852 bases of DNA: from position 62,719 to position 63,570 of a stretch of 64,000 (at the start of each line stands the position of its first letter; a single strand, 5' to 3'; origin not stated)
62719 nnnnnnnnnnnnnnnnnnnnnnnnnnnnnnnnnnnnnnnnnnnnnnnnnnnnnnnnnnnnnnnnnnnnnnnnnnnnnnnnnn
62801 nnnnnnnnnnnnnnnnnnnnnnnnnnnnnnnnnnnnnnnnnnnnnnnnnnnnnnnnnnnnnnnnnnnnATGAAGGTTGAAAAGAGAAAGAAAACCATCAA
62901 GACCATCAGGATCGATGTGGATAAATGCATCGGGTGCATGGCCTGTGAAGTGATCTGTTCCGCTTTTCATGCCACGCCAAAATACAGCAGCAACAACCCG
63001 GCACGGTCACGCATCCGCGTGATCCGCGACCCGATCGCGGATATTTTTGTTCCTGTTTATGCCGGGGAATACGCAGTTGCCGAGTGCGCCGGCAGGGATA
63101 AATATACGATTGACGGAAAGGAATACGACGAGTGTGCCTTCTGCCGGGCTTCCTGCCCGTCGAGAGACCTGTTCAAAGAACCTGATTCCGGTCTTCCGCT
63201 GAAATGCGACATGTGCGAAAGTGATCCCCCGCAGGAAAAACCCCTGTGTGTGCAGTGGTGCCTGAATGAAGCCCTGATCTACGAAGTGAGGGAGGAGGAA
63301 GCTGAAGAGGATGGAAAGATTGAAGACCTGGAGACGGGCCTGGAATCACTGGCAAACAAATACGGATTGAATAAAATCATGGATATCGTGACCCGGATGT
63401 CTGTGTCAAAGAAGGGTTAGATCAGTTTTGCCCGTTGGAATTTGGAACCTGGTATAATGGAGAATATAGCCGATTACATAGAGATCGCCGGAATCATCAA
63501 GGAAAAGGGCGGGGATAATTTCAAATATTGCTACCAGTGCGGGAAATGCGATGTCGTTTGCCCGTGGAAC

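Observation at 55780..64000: Class I (bcrCBAD-order) and class II (bamBCD...) benzoyl-CoA reductase genes placed back to back around one 300-bp control region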

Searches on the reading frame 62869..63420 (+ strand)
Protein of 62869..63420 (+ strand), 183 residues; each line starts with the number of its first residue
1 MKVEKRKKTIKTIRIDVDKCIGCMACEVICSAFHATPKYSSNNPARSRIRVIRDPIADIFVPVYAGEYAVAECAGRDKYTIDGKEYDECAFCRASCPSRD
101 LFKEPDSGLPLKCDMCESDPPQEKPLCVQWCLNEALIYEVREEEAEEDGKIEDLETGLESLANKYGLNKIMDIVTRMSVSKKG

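Call 4: search_protein_families(library=ncbifam, proteins=[window:62869-63420:+], max_evalue=0.001)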
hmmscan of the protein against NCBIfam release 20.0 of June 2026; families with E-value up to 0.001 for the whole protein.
window:62869-63420:+ (183 aa): 9 families
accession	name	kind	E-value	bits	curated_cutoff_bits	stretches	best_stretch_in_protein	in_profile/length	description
NF045766.1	PhenlGlyoxDHPadI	equivalog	4.9e-09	35.4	700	1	9-156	3-153/443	NADH-dependent phenylglyoxylate dehydrogenase subunit beta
TIGR01582.1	FDH-beta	equivalog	2.2e-08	33.6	334.7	1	5-36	16-47/283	formate dehydrogenase subunit beta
TIGR02951.1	DMSO_dmsB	equivalog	3e-07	30.6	214.1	0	88-138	99-150/161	DMSO/selenate family reductase complex B subunit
NF045715.1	sulf_resp_HmcB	equivalog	6.7e-06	25.4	420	0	88-143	141-200/307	sulfate respiration complex iron-sulfur protein HmcB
NF011569.0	PRK14993.1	equivalog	1.2e-05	24.9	416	0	9-146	42-194/244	tetrathionate reductase subunit TtrB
NF008134.0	PRK10882.1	equivalog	2.1e-05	23.7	263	0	11-45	137-169/329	hydrogenase 2 operon protein HybA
NF009408.0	PRK12769.1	equivalog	0.00018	19.7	1003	0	14-147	6-152/659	formate-dependent uric acid utilization protein AegA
TIGR03149.1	cyt_nit_nrfC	equivalog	0.00021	20.7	377.6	0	88-140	129-183/225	cytochrome c nitrite reductase Fe-S protein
NF009451.0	PRK12809.1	equivalog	0.00021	19.7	1154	1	11-136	3-134/639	formate-dependent uric acid utilization protein YgfT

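Call 5: search_protein_families(library=pfam, proteins=[window:62869-63420:+], max_evalue=0.001)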
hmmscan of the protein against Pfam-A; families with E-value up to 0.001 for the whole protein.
window:62869-63420:+ (183 aa): 6 families
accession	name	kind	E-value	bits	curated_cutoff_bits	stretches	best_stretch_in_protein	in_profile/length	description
PF12837.12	Fer4_6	-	1.7e-05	24.9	25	1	13-31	2-20/24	4Fe-4S binding domain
PF12838.12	Fer4_7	-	4.2e-05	24.4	27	0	19-98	1-50/52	4Fe-4S dicluster domain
PF13237.11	Fer4_10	-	4.5e-05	23.7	25.5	0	5-30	27-52/53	4Fe-4S dicluster domain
PF12797.12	Fer4_2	-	0.00012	22.2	24.5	1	13-32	3-22/22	4Fe-4S binding domain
PF13247.11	Fer4_11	-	0.0005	20.7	26.2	1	82-137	39-96/100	4Fe-4S dicluster domain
PF13183.11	Fer4_8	-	0.00058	20.8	27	1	17-55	2-42/68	4Fe-4S dicluster domain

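Call 8: search_solved_structures(query=window:62869-63420:+)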
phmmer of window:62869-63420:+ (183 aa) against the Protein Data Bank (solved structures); distinct sequences matched with E-value up to 0.001: 3.
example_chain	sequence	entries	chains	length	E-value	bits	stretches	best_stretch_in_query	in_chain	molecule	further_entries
4z3w_E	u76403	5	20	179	1.4e-75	256.2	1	2-178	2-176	Iron-sulfur cluster-binding oxidoreductase, putative benzoyl-CoA reductase electron transf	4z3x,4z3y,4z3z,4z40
8c0z_C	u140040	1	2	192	3.8e-07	33.1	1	10-131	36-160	Iron-sulfur cluster-binding protein potential subunit of aldehyde oxidoreductase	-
1h0h_B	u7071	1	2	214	0.00031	23.6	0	14-43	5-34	FORMATE DEHYDROGENASE SUBUNIT BETA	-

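Call 9: find_encoding_contigs(protein=window:62869-63420:+, flank=10000, max_places=6)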
Protein window:62869-63420:+ (183 aa): 1 contig read that carries it; 1 place shown.
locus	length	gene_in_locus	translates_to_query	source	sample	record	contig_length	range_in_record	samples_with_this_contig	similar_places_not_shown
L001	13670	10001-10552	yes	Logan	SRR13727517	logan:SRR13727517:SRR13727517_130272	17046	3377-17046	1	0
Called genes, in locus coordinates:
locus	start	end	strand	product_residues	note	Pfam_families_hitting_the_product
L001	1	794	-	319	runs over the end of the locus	PF02558:ApbA, PF02737:3HCDH_N (faint), PF03446:NAD_binding_2 (weak), PF03807:F420_oxidored (weak), PF08546:ApbA_C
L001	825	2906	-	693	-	PF02629:CoA_binding, PF13380:CoA_binding_2, PF13607:Succ_CoA_lig, PF19045:Ligase_CoA_2 (weak), PF13549:ATP-grasp_5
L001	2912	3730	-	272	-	PF01869:BcrAD_BadFG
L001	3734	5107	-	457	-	PF01869:BcrAD_BadFG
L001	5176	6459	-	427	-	PF06050:HGD-D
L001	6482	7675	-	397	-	PF06050:HGD-D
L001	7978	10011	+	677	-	PF02730:AFOR_N, PF01314:AFOR_C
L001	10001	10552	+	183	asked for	-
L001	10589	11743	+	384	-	PF13484:Fer4_16 (faint), PF25160:LdpA_Fe-S-bd (faint), PF12838:Fer4_7 (weak), PF13183:Fer4_8, PF13187:Fer4_9, PF13237:Fer4_10, PF13534:Fer4_17 (weak), PF02754:CCG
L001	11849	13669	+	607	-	?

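Call 53: search_protein_families(library=pfam, proteins=[L001:10589-11743:+, L001:11849-13669:+], max_evalue=0.0001)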
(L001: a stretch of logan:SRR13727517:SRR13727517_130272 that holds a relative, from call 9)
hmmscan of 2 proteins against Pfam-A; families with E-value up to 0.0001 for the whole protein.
L001:10589-11743:+ (384 aa): 8 families
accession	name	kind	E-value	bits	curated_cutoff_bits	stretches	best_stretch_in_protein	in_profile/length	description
PF02754.22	CCG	-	1.1e-37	128.5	20.6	2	270-357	1-84/85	Cysteine-rich domain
PF13183.11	Fer4_8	-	9.9e-11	42.5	27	1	23-81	3-68/68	4Fe-4S dicluster domain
PF13187.11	Fer4_9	-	1.4e-08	35.1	27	1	24-80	1-50/52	4Fe-4S dicluster domain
PF13237.11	Fer4_10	-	1.7e-07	31.5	25.5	1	21-78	5-53/53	4Fe-4S dicluster domain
PF12838.12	Fer4_7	-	2e-07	31.8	27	1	25-81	2-52/52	4Fe-4S dicluster domain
PF25160.1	LdpA_Fe-S-bd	-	5.5e-07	29.7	27.6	0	23-45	26-48/49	LdpA Fe-S cluster-binding domain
PF13534.11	Fer4_17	-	8.7e-07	29.8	22.2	1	25-81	2-60/61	4Fe-4S dicluster domain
PF13484.11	Fer4_16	-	3.5e-05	24.9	30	0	14-38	41-66/66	4Fe-4S double cluster binding domain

L001:11849-13669:+ (607 aa): 10 families
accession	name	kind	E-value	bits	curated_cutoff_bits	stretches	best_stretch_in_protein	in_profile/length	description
PF07992.20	Pyr_redox_2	-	1.6e-13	51.2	26.1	1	21-109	2-88/291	Pyridine nucleotide-disulphide oxidoreductase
PF12831.13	FAD_oxidored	-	2.4e-09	37.4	27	1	21-59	1-39/416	FAD dependent oxidoreductase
PF01266.30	DAO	-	9.8e-08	32.3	27.9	1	21-56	1-37/353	FAD dependent oxidoreductase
PF13450.12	NAD_binding_8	-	5.8e-07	30.1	21.9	1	24-60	1-37/68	NAD(P)-binding Rossmann-like domain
PF00070.33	Pyr_redox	-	2.9e-06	28.1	22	0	22-57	2-36/82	Pyridine nucleotide-disulphide oxidoreductase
PF00890.30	FAD_binding_2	-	4.2e-06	26.6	20.4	1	21-58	1-38/414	FAD binding domain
PF03486.20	HI0933_like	-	1.3e-05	25.2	50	1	21-59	2-40/244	HI0933-like protein Rossmann domain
PF01134.28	GIDA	-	2.6e-05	23.9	22.1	1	21-55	1-29/391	Glucose inhibited division protein A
PF13738.12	Pyr_redox_3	-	2.8e-05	23.9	30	0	17-55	162-200/305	Pyridine nucleotide-disulphide oxidoreductase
PF00037.32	Fer4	-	8.1e-05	22.7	21.1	1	116-135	2-21/24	4Fe-4S binding domain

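Call 71: search_solved_structures(query=L001:11849-13669:+, max_evalue=0.00001, show_alignments=1)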
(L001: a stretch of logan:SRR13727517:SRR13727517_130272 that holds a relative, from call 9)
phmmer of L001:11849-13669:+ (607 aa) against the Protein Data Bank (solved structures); distinct sequences matched with E-value up to 0.00001: 6.
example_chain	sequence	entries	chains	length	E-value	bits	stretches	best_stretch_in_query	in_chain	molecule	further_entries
8rvu_a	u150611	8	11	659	2.9e-162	544.5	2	22-438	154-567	H(2):CoB-CoM heterodisulfide,ferredoxin reductase subunit A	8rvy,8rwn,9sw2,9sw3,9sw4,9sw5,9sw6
5odc_A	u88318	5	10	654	1.4e-161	542.3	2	22-451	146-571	Heterodisulfide reductase, subunit A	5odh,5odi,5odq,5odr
8rvv_A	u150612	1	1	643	8.9e-161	539.6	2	22-439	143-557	H(2):CoB-CoM heterodisulfide,ferredoxin reductase subunit A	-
7bkb_A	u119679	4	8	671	5.3e-140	471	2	23-437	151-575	CoB--CoM heterodisulfide reductase iron-sulfur subunit A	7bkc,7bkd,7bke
9sfi_A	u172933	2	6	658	2.7e-138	465.4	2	22-440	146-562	CoB--CoM heterodisulfide reductase iron-sulfur subunit A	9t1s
6tjr_A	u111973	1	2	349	2.6e-29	105.4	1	202-435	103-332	Fumarate reductase/succinate dehydrogenase flavoprotein domain protein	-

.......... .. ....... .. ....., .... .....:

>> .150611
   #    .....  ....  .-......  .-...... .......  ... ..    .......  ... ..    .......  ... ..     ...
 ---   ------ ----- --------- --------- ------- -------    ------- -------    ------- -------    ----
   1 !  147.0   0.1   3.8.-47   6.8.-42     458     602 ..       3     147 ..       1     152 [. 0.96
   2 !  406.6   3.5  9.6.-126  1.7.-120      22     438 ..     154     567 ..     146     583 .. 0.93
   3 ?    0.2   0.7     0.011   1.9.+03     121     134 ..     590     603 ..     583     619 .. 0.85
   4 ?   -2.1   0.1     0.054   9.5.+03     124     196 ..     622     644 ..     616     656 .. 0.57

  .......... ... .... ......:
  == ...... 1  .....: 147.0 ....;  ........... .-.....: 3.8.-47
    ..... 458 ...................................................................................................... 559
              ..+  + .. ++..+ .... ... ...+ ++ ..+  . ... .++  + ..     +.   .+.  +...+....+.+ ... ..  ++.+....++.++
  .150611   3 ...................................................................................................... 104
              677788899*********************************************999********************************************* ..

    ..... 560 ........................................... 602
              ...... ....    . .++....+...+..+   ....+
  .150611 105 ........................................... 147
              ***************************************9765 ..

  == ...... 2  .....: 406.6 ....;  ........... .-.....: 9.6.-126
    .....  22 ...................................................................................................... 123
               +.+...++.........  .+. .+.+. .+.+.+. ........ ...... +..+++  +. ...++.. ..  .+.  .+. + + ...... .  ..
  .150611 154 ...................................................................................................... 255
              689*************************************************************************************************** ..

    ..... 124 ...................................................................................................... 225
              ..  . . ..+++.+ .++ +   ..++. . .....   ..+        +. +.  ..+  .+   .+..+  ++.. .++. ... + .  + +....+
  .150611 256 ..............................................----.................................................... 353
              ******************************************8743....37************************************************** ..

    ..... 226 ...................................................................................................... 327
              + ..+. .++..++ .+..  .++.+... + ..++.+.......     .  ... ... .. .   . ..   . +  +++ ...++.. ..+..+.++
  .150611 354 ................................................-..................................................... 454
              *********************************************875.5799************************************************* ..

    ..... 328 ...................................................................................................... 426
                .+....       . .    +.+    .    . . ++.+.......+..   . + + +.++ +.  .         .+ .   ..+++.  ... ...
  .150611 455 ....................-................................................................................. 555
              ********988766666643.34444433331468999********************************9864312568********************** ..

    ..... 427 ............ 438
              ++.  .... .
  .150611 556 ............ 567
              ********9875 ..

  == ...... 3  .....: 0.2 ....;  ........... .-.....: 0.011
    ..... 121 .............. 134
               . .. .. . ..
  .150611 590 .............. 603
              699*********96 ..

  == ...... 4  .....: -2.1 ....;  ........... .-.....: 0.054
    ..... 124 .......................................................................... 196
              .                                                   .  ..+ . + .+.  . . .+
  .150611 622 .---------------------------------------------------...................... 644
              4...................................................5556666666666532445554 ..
